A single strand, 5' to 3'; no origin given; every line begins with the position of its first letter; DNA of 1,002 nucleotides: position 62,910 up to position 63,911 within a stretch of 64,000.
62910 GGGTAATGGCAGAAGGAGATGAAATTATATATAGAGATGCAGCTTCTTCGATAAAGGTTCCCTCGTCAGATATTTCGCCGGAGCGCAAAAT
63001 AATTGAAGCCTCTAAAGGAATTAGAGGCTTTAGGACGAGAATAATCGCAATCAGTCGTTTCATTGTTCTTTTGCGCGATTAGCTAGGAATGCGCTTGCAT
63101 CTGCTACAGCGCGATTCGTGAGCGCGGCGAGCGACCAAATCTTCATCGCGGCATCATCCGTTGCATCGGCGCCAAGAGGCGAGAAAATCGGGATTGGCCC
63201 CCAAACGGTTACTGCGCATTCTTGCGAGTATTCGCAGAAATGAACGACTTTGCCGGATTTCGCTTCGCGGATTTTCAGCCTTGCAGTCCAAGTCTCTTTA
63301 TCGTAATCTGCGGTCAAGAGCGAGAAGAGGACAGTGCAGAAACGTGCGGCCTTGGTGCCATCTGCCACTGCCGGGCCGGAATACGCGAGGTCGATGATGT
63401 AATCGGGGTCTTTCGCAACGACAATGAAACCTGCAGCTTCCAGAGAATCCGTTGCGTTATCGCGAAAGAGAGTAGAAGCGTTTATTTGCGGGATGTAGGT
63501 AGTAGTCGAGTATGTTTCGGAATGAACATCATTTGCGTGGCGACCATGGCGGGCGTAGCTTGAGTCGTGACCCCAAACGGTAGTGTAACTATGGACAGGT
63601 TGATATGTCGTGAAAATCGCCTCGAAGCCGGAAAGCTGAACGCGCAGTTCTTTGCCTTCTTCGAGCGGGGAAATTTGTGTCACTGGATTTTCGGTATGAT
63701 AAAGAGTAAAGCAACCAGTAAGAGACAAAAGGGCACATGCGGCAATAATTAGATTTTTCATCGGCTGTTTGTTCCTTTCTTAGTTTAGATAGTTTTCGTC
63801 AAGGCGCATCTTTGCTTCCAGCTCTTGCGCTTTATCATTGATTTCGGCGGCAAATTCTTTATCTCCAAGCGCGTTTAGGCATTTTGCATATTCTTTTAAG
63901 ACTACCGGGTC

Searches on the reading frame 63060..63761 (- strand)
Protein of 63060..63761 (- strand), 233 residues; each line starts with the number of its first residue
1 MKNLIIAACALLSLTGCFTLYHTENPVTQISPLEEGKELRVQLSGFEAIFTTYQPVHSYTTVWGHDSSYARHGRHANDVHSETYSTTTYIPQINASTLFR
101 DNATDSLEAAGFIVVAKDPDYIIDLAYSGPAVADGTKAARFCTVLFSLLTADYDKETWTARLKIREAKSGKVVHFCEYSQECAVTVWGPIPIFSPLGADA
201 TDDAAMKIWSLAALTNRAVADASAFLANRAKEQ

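Call 86: find_encoding_contigs(protein=window:63060-63761:-, flank=10000, max_places=2)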
Protein window:63060-63761:- (233 aa): 24 contigs read that carry it; 2 places shown.
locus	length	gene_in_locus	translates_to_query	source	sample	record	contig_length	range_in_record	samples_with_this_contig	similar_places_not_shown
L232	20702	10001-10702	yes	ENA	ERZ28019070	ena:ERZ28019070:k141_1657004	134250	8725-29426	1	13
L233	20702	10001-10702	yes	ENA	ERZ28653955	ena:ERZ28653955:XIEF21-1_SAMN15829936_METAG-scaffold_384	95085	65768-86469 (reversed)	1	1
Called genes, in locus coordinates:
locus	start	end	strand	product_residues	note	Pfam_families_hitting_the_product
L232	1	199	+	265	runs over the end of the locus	PF19775:DUF6261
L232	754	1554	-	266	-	PF18922:DUF5672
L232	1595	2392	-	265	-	PF18922:DUF5672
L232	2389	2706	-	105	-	-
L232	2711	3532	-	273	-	-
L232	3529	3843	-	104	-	PF05437:AzlD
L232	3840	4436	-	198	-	PF03591:AzlC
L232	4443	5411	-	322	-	PF04055:Radical_SAM, PF06968:BATS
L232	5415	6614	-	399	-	PF13579:Glyco_trans_4_4 (weak), PF13439:Glyco_transf_4, PF00534:Glycos_transf_1, PF13692:Glyco_trans_1_4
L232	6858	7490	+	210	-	PF17836:PglD_N, PF25087:GMPPB_C (faint), PF00132:Hexapep (faint)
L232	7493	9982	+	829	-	PF04413:Glycos_transf_N, PF00534:Glycos_transf_1 (faint)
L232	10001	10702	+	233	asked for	-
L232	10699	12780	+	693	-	PF00082:Peptidase_S8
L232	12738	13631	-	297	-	-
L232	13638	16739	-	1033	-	PF00656:Peptidase_C14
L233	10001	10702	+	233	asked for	-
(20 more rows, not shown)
